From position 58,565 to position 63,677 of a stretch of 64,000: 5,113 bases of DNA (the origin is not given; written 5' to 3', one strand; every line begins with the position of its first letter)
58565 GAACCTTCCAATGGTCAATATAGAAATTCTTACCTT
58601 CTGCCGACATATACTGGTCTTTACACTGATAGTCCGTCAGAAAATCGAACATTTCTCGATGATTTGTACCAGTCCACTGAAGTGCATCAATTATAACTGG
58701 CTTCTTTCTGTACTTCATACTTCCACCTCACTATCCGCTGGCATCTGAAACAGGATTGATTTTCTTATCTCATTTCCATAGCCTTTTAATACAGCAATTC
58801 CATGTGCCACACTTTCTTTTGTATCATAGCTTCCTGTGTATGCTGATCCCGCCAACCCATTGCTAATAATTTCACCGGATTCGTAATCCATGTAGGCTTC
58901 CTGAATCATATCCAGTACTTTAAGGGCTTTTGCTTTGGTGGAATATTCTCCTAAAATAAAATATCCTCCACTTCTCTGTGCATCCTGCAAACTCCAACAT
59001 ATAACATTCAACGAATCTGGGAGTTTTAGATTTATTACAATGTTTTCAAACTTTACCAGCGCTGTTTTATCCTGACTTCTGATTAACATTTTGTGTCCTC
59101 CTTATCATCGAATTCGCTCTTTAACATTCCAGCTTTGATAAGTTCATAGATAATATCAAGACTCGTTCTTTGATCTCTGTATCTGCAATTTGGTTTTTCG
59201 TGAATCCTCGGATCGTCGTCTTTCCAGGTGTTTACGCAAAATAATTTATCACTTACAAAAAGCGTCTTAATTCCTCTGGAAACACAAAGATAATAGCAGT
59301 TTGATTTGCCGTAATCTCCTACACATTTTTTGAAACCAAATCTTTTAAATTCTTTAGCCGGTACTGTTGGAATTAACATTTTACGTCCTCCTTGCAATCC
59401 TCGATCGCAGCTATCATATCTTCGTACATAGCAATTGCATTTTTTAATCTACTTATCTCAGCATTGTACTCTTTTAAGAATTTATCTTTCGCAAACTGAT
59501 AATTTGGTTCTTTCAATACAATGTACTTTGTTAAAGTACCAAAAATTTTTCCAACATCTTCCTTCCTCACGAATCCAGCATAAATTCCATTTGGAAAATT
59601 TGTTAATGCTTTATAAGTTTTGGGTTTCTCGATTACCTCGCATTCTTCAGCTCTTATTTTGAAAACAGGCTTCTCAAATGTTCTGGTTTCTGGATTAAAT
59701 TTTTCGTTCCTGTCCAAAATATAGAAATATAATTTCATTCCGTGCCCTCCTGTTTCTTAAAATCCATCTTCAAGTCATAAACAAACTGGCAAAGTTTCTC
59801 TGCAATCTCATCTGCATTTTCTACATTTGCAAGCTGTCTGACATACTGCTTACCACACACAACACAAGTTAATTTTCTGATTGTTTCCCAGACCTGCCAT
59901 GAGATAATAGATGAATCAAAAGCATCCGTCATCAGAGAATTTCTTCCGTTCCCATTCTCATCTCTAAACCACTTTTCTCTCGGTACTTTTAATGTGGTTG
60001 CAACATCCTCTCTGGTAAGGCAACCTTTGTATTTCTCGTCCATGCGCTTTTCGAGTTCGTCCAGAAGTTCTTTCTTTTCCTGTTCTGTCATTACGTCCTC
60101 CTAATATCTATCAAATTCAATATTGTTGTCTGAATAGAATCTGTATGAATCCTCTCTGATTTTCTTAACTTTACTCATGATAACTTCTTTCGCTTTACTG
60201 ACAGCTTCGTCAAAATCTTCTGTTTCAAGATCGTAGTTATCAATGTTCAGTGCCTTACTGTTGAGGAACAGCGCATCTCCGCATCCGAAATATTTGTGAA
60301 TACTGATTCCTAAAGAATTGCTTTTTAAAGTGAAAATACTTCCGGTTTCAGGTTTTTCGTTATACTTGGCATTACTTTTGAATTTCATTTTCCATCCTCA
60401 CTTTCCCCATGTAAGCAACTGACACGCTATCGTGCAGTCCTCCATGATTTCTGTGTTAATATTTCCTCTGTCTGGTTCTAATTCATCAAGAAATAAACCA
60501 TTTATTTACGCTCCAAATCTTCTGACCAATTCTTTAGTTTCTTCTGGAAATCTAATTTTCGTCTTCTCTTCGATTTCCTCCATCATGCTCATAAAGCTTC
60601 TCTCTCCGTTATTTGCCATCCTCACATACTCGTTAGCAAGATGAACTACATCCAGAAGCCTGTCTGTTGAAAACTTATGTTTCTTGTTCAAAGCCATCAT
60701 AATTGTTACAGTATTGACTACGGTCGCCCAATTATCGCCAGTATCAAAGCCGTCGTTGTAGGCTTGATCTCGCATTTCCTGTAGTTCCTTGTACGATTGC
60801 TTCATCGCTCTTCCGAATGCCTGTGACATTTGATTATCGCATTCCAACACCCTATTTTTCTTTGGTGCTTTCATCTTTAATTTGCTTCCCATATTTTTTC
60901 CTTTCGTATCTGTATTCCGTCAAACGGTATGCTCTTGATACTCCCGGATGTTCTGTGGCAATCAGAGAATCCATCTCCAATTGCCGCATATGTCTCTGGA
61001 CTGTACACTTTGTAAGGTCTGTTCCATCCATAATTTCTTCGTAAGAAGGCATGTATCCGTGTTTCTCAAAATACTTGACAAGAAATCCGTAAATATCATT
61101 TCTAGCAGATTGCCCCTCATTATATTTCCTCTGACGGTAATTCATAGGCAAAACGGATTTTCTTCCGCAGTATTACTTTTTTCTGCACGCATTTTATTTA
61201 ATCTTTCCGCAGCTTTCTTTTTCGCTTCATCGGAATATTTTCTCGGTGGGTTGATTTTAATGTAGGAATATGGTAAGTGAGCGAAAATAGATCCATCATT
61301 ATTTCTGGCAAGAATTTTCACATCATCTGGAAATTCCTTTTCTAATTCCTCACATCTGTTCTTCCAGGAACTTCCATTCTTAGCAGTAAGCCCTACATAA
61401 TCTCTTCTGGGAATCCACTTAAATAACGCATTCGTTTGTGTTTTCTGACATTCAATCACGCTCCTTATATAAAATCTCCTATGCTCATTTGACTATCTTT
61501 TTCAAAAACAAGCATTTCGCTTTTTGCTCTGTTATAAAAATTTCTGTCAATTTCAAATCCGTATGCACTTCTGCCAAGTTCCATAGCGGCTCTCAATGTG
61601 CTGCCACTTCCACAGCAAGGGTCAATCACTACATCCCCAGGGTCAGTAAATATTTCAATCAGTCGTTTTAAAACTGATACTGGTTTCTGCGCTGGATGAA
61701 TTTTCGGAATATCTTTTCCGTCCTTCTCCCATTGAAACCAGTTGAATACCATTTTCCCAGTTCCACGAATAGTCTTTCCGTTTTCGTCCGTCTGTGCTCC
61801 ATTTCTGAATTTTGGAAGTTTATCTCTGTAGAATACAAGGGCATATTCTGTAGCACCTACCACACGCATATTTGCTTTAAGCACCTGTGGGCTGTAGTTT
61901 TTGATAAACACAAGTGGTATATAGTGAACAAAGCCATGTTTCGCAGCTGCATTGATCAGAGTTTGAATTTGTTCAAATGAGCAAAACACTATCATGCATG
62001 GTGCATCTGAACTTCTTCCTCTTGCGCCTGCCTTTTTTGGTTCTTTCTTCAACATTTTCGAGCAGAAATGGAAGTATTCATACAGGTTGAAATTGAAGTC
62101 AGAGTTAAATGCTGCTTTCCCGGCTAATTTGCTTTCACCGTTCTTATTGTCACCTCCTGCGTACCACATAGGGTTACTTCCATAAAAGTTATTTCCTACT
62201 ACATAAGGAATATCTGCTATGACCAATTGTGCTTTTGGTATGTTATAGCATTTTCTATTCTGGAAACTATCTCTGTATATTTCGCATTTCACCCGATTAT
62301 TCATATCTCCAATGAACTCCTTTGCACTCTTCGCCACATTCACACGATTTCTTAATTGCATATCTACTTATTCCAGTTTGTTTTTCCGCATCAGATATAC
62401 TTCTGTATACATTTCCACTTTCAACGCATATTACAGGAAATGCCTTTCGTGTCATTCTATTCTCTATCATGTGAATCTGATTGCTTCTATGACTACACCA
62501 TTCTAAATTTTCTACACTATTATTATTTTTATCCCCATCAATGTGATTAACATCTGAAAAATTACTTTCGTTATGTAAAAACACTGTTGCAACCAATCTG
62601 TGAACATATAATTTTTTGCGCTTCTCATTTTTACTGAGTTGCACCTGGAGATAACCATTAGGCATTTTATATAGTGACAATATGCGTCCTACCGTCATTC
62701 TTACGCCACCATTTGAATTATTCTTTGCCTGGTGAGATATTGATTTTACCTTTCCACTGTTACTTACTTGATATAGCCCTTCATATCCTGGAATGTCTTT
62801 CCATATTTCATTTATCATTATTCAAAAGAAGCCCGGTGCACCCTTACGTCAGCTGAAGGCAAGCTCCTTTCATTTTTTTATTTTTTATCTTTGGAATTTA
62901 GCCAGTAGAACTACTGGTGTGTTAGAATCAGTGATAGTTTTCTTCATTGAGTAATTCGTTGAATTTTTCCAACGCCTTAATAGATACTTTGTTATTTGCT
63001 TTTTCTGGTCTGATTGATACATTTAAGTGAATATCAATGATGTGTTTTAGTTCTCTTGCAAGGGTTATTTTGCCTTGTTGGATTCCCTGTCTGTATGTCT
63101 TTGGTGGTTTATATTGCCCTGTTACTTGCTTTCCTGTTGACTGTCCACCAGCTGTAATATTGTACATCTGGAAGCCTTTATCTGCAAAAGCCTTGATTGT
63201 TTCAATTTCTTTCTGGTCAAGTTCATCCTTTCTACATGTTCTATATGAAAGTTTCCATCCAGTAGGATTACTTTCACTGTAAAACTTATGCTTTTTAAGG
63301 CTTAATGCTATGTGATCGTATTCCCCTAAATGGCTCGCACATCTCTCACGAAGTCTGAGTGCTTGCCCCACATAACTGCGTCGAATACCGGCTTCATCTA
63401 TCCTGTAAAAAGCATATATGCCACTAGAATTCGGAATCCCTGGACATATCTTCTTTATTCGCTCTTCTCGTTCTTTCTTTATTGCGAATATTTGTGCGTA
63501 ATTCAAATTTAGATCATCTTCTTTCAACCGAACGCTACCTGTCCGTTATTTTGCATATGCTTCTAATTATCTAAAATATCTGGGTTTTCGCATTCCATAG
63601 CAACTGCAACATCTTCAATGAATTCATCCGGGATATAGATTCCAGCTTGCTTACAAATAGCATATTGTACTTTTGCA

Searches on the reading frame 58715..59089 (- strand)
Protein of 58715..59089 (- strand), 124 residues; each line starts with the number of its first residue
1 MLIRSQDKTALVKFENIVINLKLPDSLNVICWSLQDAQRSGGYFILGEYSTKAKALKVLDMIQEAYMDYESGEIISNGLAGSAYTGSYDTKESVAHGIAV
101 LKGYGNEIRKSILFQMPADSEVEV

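Call 22: search_protein_families(library=phrogs, proteins=[window:58715-59089:-], max_evalue=0.00001)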
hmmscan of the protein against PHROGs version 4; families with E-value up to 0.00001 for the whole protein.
window:58715-59089:- (124 aa): 2 families
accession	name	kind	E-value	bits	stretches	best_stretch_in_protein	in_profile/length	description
phrog_4601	-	unknown function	9.2e-10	39.8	1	2-75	3-67/85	-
phrog_25456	-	unknown function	1.7e-08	35.8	1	1-124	1-109/109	-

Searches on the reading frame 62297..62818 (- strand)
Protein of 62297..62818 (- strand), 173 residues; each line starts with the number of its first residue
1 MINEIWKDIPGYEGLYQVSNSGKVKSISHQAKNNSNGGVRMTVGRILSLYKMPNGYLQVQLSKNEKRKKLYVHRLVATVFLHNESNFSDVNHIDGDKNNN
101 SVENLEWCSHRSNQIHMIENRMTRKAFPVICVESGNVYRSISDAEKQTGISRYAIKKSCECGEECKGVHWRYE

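Call 22: search_protein_families(library=phrogs, proteins=[window:62297-62818:-], max_evalue=0.00001)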
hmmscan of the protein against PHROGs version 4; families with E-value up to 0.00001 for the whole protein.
window:62297-62818:- (173 aa): 10 families
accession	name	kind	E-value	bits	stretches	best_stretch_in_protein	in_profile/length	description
phrog_59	-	DNA, RNA and nucleotide metabolism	1.5e-43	150.7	1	1-170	135-272/423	HNH endonuclease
phrog_959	-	DNA, RNA and nucleotide metabolism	4.5e-36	124.6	1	3-125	5-114/138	HNH endonuclease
phrog_1492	-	DNA, RNA and nucleotide metabolism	7.8e-35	121.8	1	1-123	42-165/414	HNH endonuclease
phrog_99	-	DNA, RNA and nucleotide metabolism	1.5e-12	48.9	1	50-118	144-206/383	HNH endonuclease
phrog_37683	-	unknown function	1.8e-10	41.4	1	54-117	145-208/279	-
phrog_14913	-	DNA, RNA and nucleotide metabolism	7.3e-10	40.1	1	51-144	20-115/149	HNH endonuclease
phrog_21964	-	DNA, RNA and nucleotide metabolism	3.8e-08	34.2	1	53-113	147-208/244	HNH endonuclease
phrog_17657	-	DNA, RNA and nucleotide metabolism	1.4e-07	32.5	1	52-108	102-165/168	HNH endonuclease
phrog_826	-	DNA, RNA and nucleotide metabolism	9.4e-07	29.7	1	44-119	84-160/281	HNH endonuclease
phrog_7545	-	DNA, RNA and nucleotide metabolism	5e-06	27.8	1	47-118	59-135/160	HNH endonuclease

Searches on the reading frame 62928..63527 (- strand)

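Call 22: search_protein_families(library=phrogs, proteins=[window:62928-63527:-], max_evalue=0.00001)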
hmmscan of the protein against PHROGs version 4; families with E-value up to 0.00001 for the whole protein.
window:62928-63527:- (199 aa): 1 family
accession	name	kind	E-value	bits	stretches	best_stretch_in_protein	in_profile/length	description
phrog_19106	-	unknown function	2.8e-64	217.7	1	8-198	5-195/197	-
